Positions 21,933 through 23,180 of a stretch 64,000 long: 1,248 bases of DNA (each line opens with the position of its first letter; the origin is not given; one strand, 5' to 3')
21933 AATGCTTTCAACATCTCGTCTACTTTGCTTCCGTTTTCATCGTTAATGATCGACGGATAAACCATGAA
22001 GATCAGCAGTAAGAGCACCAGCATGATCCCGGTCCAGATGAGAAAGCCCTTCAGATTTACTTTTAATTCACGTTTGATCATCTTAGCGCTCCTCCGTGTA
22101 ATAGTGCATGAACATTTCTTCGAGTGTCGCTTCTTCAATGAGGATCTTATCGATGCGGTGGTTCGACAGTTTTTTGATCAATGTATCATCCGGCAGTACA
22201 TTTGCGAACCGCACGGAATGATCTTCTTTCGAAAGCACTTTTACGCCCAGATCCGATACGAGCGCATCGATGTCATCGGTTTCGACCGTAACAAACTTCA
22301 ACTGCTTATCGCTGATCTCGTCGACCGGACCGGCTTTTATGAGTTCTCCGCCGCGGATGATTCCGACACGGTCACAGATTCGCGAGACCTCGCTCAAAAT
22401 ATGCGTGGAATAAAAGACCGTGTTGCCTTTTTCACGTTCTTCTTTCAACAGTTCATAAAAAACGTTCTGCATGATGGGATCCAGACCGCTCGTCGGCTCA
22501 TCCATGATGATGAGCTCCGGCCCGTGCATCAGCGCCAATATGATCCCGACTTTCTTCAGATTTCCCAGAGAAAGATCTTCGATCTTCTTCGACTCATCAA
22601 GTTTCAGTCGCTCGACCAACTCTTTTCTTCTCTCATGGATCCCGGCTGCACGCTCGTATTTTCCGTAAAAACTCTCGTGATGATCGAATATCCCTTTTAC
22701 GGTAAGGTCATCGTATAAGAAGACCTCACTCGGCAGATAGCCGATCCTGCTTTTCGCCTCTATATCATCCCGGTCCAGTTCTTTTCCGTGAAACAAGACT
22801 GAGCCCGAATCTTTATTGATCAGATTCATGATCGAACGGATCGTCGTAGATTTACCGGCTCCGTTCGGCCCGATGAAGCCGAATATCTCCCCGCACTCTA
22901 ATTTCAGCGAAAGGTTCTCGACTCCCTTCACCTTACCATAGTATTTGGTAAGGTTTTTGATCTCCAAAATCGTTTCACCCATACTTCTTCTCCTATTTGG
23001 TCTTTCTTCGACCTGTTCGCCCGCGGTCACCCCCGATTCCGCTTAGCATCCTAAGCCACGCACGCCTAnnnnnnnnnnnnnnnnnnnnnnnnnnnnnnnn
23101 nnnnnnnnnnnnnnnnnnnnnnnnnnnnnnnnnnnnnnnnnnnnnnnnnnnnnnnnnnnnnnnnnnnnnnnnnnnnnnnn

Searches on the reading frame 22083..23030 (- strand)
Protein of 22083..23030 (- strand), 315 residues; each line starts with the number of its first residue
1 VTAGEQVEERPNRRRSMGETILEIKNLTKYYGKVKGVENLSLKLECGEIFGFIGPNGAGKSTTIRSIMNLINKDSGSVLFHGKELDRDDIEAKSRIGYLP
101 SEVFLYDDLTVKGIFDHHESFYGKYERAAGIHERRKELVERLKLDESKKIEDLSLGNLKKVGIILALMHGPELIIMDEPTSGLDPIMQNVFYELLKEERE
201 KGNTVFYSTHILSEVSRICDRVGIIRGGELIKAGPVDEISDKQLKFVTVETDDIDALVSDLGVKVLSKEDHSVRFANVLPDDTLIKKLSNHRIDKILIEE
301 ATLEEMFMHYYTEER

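Call 97: search_protein_families(library=pfam, proteins=[window:22083-23030:-], max_evalue=0.001)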
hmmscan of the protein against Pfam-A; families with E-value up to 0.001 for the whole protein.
window:22083-23030:- (315 aa): 3 families
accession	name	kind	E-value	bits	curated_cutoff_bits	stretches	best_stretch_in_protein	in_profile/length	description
PF00005.33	ABC_tran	-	5.3e-26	92.3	25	1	38-181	2-137/137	ABC transporter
PF13304.12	AAA_21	-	9.9e-14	52.5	27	1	150-213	235-301/304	AAA domain, putative AbiEii toxin, Type IV TA system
PF13175.12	AAA_15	-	0.00028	21.1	32.1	0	49-92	25-72/374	AAA ATPase domain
